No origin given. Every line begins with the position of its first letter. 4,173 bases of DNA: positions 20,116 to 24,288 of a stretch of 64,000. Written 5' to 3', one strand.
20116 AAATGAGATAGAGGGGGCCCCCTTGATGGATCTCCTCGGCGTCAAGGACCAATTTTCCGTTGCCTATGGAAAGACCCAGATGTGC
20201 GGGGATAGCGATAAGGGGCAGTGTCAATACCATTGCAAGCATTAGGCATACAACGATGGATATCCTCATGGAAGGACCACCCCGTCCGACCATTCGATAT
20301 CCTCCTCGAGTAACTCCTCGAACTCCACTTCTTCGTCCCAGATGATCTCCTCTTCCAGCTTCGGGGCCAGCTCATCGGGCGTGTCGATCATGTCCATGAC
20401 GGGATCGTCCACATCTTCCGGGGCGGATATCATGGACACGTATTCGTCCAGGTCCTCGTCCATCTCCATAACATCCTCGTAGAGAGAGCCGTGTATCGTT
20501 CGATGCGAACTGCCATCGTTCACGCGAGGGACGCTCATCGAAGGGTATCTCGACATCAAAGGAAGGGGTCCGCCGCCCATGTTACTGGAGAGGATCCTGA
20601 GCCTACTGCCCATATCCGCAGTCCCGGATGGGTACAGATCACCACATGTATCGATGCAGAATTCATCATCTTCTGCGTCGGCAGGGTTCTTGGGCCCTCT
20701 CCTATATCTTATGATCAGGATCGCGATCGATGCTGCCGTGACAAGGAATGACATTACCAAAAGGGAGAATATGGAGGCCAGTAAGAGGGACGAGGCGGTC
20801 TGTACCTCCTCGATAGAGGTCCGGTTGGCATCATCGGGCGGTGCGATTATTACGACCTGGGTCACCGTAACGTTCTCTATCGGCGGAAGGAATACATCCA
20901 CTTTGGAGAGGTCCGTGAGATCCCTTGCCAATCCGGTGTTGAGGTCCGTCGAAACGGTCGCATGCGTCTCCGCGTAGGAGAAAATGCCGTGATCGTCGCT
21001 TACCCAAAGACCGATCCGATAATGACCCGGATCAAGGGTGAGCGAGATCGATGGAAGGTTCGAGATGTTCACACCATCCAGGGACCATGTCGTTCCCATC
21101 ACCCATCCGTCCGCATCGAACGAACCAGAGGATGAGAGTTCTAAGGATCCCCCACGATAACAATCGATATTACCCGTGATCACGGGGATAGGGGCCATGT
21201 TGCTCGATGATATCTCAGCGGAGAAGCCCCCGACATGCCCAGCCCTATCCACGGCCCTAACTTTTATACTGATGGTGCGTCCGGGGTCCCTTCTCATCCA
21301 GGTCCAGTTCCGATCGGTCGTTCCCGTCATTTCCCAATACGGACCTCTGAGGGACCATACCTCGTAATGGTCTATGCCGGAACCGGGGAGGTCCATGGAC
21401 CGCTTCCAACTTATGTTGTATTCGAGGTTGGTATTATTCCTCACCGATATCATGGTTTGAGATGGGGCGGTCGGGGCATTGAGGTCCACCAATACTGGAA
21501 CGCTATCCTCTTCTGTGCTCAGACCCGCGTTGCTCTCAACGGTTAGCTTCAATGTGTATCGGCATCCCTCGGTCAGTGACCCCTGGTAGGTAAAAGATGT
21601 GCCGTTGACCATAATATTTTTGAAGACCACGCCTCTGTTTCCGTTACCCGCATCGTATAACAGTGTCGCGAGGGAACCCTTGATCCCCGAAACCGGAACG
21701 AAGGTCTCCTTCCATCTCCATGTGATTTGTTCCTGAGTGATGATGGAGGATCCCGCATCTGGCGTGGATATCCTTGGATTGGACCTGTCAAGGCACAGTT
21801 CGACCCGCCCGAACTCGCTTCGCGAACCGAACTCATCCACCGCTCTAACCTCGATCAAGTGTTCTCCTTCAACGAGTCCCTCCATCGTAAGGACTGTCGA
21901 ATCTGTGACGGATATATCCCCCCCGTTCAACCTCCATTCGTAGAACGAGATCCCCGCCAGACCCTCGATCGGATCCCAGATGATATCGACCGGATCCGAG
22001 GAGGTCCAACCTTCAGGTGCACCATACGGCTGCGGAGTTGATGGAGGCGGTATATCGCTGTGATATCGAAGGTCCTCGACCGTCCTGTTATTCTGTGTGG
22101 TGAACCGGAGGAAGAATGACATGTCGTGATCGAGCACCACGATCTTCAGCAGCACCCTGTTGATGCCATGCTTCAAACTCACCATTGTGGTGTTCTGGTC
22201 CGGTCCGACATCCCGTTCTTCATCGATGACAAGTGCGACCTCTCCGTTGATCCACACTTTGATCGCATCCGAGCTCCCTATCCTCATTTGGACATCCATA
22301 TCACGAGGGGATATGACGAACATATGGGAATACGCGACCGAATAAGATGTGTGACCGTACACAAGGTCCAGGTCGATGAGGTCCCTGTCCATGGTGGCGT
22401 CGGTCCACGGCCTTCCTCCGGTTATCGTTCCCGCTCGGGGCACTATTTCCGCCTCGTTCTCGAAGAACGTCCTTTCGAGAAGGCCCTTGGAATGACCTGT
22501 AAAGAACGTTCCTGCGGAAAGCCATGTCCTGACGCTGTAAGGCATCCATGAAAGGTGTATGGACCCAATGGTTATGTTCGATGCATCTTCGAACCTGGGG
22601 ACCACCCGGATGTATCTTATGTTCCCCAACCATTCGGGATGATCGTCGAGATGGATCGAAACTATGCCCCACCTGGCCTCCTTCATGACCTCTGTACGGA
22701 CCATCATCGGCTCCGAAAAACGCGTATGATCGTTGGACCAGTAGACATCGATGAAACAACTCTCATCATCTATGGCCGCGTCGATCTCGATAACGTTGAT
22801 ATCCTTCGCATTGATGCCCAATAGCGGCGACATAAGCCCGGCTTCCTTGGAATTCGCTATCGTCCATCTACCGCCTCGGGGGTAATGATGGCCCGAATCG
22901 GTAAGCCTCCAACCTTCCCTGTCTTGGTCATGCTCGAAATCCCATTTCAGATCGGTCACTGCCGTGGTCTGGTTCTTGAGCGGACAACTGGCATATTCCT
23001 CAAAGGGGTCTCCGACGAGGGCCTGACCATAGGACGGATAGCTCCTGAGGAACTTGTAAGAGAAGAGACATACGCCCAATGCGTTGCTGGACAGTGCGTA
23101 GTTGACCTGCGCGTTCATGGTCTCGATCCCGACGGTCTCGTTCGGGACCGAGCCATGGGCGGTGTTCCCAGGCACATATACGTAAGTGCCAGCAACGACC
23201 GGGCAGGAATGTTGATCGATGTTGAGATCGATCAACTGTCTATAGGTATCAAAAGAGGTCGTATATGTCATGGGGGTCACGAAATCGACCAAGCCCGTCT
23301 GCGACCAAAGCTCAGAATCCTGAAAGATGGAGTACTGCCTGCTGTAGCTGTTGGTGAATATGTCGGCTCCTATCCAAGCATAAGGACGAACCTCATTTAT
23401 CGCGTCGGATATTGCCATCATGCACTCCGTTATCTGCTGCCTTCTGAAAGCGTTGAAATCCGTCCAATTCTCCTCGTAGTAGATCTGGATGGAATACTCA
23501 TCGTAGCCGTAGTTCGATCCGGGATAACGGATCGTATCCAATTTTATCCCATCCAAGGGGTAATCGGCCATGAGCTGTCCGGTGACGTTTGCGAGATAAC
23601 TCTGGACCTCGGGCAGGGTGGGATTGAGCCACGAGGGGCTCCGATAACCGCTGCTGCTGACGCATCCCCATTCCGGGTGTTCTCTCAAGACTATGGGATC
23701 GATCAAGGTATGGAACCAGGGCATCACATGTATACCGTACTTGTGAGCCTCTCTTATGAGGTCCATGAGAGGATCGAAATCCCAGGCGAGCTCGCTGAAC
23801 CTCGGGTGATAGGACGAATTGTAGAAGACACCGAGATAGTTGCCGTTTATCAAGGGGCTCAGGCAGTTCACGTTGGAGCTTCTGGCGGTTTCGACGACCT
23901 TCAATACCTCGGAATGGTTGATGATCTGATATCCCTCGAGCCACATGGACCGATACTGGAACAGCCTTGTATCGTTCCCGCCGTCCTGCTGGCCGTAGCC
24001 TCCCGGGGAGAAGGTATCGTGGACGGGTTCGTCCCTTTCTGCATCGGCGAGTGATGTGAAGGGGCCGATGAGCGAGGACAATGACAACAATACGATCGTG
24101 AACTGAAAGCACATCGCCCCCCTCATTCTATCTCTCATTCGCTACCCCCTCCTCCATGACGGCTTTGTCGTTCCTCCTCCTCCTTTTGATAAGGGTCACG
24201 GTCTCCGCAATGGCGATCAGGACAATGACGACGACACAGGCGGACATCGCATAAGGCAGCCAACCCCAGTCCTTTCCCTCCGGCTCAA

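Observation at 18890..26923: Translationally coupled GT2 processive synthase + GHL10-like + GH18-like membrane-anchored glycosidases: candidate archaeal exopolysaccharide (PNAG/chitin-like) synthesis and processing module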

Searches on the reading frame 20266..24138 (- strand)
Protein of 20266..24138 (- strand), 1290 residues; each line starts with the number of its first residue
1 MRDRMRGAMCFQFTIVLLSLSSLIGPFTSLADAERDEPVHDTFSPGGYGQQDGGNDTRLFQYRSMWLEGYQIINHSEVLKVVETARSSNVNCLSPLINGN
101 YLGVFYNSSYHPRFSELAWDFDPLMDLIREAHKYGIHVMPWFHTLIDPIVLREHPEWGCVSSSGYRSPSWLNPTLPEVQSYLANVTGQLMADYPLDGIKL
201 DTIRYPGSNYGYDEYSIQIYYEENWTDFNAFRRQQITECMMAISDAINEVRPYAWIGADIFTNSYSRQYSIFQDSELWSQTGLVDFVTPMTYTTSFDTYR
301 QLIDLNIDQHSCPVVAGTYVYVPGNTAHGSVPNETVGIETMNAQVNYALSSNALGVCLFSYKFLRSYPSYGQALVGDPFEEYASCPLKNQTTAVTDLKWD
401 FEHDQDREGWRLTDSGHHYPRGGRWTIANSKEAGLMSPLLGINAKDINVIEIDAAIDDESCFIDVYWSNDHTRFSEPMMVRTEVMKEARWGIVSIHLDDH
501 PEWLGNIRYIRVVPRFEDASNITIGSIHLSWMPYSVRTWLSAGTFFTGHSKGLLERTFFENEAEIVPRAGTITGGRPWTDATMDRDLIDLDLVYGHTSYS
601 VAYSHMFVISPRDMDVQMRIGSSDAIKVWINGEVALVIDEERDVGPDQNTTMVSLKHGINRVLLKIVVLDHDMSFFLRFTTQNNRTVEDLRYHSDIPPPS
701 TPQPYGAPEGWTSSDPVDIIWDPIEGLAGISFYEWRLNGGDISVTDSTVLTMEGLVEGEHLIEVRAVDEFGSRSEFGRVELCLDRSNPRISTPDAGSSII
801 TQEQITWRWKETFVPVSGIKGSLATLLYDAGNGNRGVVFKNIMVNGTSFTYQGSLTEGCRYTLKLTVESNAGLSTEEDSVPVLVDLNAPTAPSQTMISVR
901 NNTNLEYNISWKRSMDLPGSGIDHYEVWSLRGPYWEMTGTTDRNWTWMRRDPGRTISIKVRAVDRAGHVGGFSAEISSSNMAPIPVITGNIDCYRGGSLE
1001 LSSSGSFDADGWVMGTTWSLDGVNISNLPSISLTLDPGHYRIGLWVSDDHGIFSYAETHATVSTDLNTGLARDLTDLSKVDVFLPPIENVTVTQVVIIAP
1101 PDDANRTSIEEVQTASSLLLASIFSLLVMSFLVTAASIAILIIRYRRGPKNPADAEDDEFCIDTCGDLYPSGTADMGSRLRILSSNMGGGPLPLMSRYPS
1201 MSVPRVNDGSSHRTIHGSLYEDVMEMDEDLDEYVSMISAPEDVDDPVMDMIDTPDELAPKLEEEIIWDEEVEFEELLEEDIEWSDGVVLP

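Call 6: search_protein_families(library=pfam, proteins=[window:20266-24138:-], max_evalue=0.01)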
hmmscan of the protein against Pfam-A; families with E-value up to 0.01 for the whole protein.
window:20266-24138:- (1290 aa): 5 families
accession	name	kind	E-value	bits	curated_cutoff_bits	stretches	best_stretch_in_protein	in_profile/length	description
PF02638.21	GHL10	-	2.9e-22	79.6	27.9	1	83-311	26-280/311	Glycosyl hydrolase-like 10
PF13200.12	DUF4015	-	2e-10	40.7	27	1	66-299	3-233/313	Putative glycosyl hydrolase domain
PF14871.12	GHL6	-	7.6e-08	33.1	35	1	81-198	5-128/132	Hypothetical glycosyl hydrolase 6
PF18911.6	PKD_4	-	7.5e-06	26.4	27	0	980-1054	1-76/85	PKD domain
PF00041.27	fn3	-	0.0032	18.1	25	0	896-977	5-82/84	Fibronectin type III domain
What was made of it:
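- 23005..23961 (-): GHL10 TIM-barrel domain (aa ~60-378). Pfam PF02638, 79.6 bits (call 6).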

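Call 7: search_protein_families(library=ncbifam, proteins=[window:20266-24138:-], max_evalue=0.01)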
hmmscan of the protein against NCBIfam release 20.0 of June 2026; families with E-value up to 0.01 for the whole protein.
window:20266-24138:- (1290 aa): 1 family
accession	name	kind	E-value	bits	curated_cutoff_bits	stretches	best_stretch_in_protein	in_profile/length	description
NF047446.1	barrel_OmpL47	domain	0.0043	17.5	40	0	727-780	15-65/68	OmpL47-type beta-barrel domain-containing protein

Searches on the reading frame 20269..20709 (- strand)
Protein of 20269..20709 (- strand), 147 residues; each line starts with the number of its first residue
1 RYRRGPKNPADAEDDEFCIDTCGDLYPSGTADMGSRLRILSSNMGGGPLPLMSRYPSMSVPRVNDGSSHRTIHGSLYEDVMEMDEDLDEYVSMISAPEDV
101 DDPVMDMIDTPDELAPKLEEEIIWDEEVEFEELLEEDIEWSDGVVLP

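Call 76: search_protein_families(library=pfam, proteins=[window:20269-20709:-], max_evalue=1)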
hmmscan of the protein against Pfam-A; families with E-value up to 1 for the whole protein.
window:20269-20709:- (147 aa): 0 families

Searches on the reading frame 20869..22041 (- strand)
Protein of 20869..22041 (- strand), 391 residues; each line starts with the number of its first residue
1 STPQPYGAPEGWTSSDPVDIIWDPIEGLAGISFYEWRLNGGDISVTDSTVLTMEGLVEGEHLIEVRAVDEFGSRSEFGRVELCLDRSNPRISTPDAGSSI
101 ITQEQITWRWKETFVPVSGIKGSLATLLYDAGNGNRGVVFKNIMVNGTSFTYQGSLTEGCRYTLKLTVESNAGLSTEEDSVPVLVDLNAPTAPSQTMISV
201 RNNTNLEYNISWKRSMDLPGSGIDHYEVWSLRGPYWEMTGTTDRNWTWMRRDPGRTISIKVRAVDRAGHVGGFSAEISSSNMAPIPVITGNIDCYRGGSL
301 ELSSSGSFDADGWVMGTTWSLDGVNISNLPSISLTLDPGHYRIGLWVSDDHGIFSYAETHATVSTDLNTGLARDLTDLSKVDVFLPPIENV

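Call 76: search_protein_families(library=pfam, proteins=[window:20869-22041:-], max_evalue=1)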
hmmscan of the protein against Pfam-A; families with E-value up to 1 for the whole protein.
window:20869-22041:- (391 aa): 6 families
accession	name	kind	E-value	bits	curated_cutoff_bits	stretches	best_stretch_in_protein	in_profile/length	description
PF18911.6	PKD_4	-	3.3e-06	27.5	27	1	281-355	1-76/85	PKD domain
PF00041.27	fn3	-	0.0001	22.9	25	1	197-278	5-82/84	Fibronectin type III domain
PF19077.6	Big_13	-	0.00043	21.2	27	1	100-186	17-101/102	Bacterial Ig-like domain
PF22352.2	K319L-like_PKD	-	0.00044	20.6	27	0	31-74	28-75/84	K319L-like, PKD domain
PF00801.26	PKD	-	0.03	14.8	23.5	0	34-75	32-73/80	PKD domain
PF07495.19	Y_Y_Y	-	0.13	12.6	26.6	0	34-70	10-49/65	Y_Y_Y domain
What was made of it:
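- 20869..22041 (-): Stalk of about four Ig-like domains (Big_13, FN3, PKD). Call 76.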

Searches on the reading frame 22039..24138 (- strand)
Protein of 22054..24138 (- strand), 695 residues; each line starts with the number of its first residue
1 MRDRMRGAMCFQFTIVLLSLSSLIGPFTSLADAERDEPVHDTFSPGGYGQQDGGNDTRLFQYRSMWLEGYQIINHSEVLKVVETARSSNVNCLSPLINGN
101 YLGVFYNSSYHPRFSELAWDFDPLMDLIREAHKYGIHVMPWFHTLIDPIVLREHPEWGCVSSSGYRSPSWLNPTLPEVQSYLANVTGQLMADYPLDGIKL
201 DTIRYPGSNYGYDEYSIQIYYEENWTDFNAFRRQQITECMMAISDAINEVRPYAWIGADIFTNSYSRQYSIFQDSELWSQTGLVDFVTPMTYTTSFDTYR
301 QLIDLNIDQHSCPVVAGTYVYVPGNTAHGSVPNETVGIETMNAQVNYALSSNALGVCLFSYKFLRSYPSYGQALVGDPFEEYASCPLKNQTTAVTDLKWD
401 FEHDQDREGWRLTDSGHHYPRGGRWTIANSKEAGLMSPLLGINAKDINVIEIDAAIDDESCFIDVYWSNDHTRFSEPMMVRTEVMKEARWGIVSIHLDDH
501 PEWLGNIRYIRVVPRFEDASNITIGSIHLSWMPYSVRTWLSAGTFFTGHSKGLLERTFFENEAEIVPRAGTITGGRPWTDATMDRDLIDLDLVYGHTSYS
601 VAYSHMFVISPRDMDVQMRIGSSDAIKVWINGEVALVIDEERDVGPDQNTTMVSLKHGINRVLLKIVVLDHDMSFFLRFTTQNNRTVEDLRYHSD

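Call 12: search_solved_structures(query=window:22054-24138:-, max_evalue=0.1, show_alignments=2)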
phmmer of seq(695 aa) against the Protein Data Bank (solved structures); distinct sequences matched with E-value up to 0.1: 2.
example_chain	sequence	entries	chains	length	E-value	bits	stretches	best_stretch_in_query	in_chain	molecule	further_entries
5oq2_A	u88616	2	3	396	2.4e-10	42.6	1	120-294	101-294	Cwp19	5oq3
6phu_A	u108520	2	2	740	0.099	14.1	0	125-204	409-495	Alpha-galactosidase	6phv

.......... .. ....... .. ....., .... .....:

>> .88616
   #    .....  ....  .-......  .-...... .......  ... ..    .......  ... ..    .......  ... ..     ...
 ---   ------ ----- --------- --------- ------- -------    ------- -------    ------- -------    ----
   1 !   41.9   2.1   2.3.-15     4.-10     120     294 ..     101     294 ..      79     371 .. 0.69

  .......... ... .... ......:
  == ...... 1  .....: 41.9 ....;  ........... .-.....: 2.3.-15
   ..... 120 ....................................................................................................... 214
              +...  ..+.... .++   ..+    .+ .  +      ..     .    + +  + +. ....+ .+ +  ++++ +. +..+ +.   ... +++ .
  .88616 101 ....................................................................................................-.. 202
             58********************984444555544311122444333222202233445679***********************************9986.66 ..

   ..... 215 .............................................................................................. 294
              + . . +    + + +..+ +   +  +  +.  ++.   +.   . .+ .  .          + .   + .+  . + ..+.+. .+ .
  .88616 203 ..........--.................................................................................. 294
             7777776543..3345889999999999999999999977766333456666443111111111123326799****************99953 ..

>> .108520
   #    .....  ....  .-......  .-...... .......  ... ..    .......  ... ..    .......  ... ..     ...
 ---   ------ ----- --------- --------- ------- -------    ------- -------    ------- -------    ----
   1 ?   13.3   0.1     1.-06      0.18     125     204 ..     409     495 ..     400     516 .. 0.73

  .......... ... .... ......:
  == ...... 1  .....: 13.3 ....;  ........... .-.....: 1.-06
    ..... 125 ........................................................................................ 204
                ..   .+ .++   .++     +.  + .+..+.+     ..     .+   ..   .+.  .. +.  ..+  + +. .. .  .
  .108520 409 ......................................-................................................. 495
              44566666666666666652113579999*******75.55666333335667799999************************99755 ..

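Call 35: find_homologous_proteins(query=window:22054-24138:-, max_evalue=0.00001)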
Query seq(695 aa) (695 aa): 8 proteins with E <= 0.00001 among 5713 candidates.
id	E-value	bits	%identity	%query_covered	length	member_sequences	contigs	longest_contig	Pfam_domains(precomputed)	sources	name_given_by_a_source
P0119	1.3e-218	746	51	93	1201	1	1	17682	PF02638.22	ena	-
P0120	1.9e-211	722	49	93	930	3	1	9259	PF14871.13,PF02638.22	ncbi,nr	ncbi:MAG: family 10 glycosylhydrolase, partial [Thermoplasmata archaeon]|nr:family 10 glycosylhydrol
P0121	6.8e-201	687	47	91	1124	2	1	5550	PF02638.22,PF13200.13,PF18911.7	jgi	-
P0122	2.3e-192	659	47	88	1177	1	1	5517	PF14871.13,PF02638.22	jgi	jgi:hypothetical protein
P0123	1.7e-129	451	51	56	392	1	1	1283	PF02638.22,PF13200.13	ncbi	-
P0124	2.5e-113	398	33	91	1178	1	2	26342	PF14871.13,PF00801.27,PF02638.22,PF13200.13,PF18911.7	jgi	-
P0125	1.3e-96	343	46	50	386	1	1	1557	PF14871.13,PF02638.22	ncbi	-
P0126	6.3e-10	56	26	41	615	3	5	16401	PF14871.13,PF02638.22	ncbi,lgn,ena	-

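Call 48: predict_structure(alignment_id=A2)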
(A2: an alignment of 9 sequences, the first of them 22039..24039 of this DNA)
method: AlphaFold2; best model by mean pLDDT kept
length: 667 residues; sequences in the alignment: 9
mean_pLDDT: 76.8   pTM: 0.70
mean pLDDT of the five models: 76.8, 74.1, 72.7, 66.9, 53.9
residues with pLDDT >= 90: 168; 70-90: 316; 50-70: 123; < 50: 60
segments of 3 or more residues with pLDDT < 50: 1-24, 371-373, 382-384, 386-390, 526-542, 661-667
pLDDT, mean of each block of 10 residues (from residue 1): 26 32 66 83 93 92 80 87 85 86 88 92 91 91 95 91 91 79 87 90 95 87 90 80 93 89 90 93 76 67 90 92 85 88 84 77 73 57 47 72 77 75 81 80 77 66 79 84 84 79 67 70 52 41 52 65 73 69 70 79 72 59 68 84 77 61 45
secondary structure, 60 per line:
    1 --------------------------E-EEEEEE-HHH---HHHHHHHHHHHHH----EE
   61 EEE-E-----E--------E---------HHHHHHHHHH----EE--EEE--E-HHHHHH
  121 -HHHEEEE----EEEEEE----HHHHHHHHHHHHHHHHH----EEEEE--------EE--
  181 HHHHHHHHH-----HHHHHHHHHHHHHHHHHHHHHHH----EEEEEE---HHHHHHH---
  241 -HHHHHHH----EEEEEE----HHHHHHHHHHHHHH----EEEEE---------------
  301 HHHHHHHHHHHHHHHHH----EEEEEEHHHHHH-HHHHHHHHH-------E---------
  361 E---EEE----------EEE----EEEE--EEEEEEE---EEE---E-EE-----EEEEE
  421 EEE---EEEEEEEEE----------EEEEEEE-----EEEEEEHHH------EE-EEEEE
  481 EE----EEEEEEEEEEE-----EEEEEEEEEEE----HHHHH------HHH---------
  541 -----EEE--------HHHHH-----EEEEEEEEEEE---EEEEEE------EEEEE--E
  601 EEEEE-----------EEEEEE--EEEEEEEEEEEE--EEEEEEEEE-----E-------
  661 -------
elements in order (helices of 4 or more, strands of 3 or more residues): E29-34 H42-54 E59-63 H90-99 E108-110 H115-120 E125-128 E133-138 H143-159 E164-168 H181-189 H195-217 E222-227 H231-237 H242-248 E253-258 H263-276 E281-285 H301-317 E322-327 H328-333 H335-343 E365-367 E378-380 E385-388 E391-397 E401-403 E416-423 E427-435 E446-452 E458-463 E476-482 E487-497 E503-513 H518-522 E546-548 H557-561 E567-577 E581-586 E593-597 E600-605 E617-622 E625-636 E639-647
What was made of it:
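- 23005..23961 (-): AF2 model has pLDDT 76.8 (call 48).
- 22069..22962 (-): Two beta-sandwich domains after the barrel (aa ~393-690); no known family. AF2 secondary structure (call 48).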

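Call 65: search_solved_structures(query=A2, max_evalue=1, show_alignments=2)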
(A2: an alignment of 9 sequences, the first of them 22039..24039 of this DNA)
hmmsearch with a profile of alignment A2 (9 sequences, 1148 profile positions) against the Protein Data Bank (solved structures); distinct sequences matched with E-value up to 1: 51.
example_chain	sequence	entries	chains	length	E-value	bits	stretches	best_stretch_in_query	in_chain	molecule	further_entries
5oq2_A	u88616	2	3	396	5.1e-25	90.5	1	107-369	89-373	Cwp19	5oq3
9lqj_A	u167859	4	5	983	1.5e-15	59.2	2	981-1067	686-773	Collagenase ColH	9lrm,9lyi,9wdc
9lrk_A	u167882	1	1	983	1.5e-15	59.2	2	981-1067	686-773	Collagenase ColH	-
4aqo_A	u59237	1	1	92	1.6e-10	42.5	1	981-1063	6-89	COLLAGENASE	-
4jrw_A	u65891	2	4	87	1.3e-09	39.4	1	983-1064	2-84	Collagenase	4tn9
2y3u_A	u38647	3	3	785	5.3e-09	37.4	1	863-1063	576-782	COLLAGENASE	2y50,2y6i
4u7k_A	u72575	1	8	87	7.9e-09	36.9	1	982-1059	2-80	ColH protein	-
2y72_A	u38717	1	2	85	1e-08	36.5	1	996-1063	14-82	COLLAGENASE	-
4u6t_A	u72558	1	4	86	1.1e-08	36.4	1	985-1059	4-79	ColH protein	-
4l9d_A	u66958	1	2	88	2.3e-08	35.3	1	980-1064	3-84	Protease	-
6aem_A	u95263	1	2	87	6.6e-08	33.8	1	980-1064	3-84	PKD domain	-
4jgu_A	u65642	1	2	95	2.6e-07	31.8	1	981-1061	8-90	ColH protein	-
2c26_A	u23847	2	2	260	4.6e-07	31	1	980-1071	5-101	ENDOGLUCANASE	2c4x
6nz0_Z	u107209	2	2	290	1.3e-05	26.2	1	982-1072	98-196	Dyslexia-associated protein KIAA0319-like protein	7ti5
3mi6_A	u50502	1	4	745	2.1e-05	25.5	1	122-210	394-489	Alpha-galactosidase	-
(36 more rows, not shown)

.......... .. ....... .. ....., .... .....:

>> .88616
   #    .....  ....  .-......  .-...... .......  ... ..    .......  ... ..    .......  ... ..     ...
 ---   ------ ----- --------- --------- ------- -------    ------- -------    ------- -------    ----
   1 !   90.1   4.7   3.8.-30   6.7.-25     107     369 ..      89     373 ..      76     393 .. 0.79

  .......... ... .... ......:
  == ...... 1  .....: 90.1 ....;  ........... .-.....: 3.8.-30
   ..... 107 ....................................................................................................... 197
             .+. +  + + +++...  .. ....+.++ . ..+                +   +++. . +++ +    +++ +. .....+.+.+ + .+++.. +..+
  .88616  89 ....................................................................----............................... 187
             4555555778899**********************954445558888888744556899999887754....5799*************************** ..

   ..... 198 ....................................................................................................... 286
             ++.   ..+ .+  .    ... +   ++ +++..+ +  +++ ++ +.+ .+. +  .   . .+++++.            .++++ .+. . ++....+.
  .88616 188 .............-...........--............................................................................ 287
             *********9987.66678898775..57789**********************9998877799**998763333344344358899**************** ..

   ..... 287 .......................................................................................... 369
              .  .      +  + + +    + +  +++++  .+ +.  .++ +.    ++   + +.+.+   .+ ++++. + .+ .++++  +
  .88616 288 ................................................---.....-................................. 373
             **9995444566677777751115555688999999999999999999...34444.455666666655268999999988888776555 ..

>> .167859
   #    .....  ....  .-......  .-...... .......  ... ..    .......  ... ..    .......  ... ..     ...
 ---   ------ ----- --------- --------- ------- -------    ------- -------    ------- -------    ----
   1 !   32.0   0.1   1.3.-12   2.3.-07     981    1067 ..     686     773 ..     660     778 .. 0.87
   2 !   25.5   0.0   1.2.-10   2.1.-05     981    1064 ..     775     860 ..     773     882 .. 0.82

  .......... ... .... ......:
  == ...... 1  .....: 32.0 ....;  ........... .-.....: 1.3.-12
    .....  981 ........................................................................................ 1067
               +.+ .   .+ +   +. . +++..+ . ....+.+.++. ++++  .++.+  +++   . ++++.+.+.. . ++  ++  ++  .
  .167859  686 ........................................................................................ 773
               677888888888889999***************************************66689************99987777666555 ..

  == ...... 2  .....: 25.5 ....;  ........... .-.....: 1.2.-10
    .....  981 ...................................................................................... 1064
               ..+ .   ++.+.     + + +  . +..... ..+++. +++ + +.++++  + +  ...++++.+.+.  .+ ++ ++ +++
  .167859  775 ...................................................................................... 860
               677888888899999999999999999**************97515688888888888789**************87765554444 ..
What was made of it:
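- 23005..23961 (-): Profile against Cwp19 gives 5e-25 (call 65).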
